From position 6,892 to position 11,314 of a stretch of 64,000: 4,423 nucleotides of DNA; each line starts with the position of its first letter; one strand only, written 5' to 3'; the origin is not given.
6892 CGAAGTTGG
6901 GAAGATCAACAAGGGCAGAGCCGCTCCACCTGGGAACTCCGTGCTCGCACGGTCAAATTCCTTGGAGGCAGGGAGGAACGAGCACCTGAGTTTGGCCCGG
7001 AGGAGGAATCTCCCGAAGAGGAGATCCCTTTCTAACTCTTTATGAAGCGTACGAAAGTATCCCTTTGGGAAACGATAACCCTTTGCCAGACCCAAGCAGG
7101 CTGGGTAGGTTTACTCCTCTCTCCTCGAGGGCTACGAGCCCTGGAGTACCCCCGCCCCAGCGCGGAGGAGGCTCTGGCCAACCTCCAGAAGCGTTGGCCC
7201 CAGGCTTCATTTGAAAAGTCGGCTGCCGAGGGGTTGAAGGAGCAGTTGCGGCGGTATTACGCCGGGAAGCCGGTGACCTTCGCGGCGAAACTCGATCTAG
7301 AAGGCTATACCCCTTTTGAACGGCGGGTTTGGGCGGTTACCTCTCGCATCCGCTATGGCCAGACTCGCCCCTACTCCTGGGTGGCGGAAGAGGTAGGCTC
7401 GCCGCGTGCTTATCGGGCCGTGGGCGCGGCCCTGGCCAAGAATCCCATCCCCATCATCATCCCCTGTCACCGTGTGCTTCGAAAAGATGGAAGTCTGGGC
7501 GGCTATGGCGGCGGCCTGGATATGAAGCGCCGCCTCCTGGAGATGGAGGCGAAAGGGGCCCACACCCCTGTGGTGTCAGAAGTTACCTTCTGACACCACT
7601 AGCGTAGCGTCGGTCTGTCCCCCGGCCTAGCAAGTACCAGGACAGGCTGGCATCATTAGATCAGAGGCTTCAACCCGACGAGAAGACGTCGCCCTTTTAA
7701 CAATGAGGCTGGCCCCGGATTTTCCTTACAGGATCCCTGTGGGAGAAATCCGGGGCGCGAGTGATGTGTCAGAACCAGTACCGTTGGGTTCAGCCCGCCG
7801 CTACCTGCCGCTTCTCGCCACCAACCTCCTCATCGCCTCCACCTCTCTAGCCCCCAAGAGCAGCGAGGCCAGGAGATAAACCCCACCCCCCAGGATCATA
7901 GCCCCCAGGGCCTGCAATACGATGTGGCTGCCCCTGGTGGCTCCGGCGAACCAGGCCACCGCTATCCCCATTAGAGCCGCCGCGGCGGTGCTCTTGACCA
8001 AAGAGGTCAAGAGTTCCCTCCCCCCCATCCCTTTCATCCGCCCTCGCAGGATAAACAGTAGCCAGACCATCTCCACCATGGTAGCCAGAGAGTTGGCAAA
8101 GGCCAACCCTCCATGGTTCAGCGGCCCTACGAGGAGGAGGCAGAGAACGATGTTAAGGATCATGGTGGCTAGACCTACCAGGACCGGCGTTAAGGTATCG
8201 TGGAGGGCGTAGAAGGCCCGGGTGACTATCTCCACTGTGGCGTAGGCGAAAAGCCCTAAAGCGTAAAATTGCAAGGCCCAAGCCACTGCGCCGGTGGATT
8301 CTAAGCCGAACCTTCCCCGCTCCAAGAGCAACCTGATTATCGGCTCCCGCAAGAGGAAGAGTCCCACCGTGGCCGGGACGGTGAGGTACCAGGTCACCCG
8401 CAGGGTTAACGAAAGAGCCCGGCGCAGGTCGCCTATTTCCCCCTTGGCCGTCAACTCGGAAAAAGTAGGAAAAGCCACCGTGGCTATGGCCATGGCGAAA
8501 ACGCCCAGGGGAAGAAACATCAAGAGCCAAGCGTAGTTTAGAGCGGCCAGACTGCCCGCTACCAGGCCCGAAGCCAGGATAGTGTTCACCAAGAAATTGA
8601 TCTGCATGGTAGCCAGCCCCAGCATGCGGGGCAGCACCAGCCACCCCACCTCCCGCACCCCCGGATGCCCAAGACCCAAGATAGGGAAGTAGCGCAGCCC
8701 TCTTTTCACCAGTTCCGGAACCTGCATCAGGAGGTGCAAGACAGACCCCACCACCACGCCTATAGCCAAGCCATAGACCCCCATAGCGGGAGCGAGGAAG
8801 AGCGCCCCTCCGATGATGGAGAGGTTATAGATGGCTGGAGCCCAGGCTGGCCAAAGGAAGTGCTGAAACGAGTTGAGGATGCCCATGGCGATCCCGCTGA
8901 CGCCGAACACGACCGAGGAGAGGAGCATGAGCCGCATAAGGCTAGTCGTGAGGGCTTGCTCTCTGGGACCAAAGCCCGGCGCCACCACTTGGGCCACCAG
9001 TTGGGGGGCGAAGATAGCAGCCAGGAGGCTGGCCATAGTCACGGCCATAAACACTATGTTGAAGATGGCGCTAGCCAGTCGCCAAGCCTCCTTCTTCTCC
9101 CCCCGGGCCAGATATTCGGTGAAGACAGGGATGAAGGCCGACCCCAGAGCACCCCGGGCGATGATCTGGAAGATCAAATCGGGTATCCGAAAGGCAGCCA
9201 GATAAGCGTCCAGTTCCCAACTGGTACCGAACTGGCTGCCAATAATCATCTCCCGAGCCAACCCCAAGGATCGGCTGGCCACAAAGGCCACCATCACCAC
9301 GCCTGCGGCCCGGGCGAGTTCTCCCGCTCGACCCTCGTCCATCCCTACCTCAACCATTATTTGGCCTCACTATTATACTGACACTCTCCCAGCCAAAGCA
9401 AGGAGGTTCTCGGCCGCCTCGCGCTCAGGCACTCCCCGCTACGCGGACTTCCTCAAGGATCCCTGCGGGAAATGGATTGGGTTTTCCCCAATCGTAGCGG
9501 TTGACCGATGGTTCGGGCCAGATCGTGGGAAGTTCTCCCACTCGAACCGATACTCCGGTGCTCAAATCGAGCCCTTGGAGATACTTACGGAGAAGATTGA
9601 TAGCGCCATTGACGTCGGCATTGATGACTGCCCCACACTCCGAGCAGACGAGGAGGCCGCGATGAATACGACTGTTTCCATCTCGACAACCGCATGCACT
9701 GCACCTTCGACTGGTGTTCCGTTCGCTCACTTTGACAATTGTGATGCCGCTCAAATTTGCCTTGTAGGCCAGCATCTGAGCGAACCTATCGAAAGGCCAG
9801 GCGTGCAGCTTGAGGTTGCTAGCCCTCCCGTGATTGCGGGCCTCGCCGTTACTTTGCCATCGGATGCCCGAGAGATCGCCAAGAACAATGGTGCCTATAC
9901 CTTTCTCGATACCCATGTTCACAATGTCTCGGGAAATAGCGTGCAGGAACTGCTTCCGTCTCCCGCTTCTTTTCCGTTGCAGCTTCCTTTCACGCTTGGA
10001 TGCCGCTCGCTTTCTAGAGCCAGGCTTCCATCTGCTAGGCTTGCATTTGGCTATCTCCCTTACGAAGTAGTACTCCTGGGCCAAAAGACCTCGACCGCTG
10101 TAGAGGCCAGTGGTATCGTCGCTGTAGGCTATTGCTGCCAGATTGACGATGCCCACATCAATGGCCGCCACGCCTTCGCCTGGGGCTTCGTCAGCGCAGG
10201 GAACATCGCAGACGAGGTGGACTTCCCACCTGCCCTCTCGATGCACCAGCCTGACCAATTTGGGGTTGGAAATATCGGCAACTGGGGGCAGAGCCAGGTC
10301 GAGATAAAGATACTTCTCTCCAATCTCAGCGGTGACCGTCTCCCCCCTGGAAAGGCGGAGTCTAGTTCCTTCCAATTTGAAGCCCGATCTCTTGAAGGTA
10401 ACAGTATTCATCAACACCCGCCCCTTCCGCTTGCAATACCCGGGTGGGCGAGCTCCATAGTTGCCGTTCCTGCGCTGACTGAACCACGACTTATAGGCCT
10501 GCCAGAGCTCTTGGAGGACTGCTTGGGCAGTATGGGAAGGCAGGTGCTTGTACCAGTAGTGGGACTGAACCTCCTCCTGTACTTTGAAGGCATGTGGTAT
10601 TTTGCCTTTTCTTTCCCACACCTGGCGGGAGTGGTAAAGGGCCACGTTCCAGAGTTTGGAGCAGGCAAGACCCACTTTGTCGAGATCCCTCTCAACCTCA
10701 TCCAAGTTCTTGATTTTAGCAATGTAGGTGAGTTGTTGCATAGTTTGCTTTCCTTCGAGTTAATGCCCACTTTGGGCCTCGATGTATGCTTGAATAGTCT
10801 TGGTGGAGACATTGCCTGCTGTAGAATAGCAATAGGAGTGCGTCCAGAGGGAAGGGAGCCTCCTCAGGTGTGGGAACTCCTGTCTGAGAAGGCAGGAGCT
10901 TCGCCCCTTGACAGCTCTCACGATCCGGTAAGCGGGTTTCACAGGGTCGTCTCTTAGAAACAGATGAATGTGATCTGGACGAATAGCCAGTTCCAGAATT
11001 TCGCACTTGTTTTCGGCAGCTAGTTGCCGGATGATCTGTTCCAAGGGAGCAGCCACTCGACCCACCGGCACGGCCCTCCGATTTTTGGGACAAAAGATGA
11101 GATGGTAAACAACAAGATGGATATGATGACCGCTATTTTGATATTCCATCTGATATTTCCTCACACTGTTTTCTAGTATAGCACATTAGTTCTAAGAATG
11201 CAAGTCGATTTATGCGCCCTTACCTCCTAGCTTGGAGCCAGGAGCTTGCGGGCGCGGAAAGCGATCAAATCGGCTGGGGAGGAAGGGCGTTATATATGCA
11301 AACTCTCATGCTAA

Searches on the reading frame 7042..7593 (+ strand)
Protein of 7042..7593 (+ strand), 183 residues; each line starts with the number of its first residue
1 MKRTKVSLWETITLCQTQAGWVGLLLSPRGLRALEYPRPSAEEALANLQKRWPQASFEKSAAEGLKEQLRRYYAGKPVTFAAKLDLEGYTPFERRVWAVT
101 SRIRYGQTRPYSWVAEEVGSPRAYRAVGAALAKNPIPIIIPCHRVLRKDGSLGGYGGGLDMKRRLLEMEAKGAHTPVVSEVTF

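Call 21: search_protein_families(library=pfam, proteins=[window:7042-7593:+])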
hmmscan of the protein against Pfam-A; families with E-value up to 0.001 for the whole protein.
window:7042-7593:+ (183 aa): 1 family
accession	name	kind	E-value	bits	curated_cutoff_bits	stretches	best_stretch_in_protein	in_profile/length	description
PF01035.26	DNA_binding_1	-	6.3e-33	112.9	27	1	91-170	1-80/81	6-O-methylguanine DNA methyltransferase, DNA binding domain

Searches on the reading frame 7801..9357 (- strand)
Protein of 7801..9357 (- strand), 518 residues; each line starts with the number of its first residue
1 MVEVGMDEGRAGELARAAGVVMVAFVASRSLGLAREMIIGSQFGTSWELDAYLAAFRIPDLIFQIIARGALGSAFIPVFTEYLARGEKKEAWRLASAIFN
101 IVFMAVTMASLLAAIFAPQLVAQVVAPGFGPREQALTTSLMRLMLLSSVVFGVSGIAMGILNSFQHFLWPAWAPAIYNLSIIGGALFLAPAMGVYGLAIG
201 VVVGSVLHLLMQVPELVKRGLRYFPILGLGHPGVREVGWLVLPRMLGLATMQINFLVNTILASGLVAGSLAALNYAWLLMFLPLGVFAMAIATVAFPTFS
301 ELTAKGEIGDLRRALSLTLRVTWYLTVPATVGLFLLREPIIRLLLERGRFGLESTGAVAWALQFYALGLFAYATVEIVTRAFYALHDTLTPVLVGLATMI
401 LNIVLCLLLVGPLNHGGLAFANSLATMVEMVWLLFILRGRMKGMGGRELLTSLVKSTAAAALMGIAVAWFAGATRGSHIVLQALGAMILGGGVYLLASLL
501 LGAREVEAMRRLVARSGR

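Call 21: search_protein_families(library=pfam, proteins=[window:7801-9357:-])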
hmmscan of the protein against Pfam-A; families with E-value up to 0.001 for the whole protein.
window:7801-9357:- (518 aa): 3 families
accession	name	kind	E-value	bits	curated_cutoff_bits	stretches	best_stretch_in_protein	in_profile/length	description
PF03023.19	MurJ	-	3.5e-105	352.7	27.4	1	41-479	3-441/451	Lipid II flippase MurJ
PF01554.23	MatE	-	9.1e-08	32.4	24.9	1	243-407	1-160/161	MatE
PF13440.11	Polysacc_synt_3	-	2e-06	27.7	23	1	102-345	50-284/293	Polysaccharide biosynthesis protein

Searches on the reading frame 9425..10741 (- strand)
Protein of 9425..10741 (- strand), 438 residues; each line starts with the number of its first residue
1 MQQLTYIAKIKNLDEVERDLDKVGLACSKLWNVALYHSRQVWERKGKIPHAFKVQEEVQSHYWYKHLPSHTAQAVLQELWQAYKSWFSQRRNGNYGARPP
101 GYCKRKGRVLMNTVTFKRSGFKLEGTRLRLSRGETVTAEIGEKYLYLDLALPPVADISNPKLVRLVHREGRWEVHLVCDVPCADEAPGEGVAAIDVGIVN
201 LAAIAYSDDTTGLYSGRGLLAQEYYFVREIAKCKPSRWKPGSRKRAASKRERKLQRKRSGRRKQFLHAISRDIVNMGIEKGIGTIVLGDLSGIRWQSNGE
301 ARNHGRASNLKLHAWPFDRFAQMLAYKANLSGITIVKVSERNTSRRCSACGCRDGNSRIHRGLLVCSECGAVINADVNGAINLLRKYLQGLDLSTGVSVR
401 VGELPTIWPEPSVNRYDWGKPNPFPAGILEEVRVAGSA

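Call 78: search_protein_families(library=pfam, proteins=[window:9425-10741:-])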
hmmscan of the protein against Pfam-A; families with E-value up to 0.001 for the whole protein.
window:9425-10741:- (438 aa): 2 families
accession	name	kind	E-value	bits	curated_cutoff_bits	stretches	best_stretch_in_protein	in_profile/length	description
PF01385.25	OrfB_IS605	-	3.5e-21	76.1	30.5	1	183-293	10-119/120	Probable transposase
PF07282.18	Cas12f1-like_TNB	-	4.7e-21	75.2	26.3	1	317-383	1-60/60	Cas12f1-like, TNB domain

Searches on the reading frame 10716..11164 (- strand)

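Call 79: search_protein_families(library=pfam, proteins=[window:10760-11164:-, window:10716-11093:-], max_evalue=0.01)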
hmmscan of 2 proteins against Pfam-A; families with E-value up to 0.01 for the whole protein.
window:10760-11164:- (134 aa): 1 family
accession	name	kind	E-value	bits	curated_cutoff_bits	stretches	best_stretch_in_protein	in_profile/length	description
PF01797.21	Y1_Tnp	-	8.1e-33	113.6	23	1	16-131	3-121/121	Transposase IS200 like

window:10716-11093:- (125 aa): 0 families
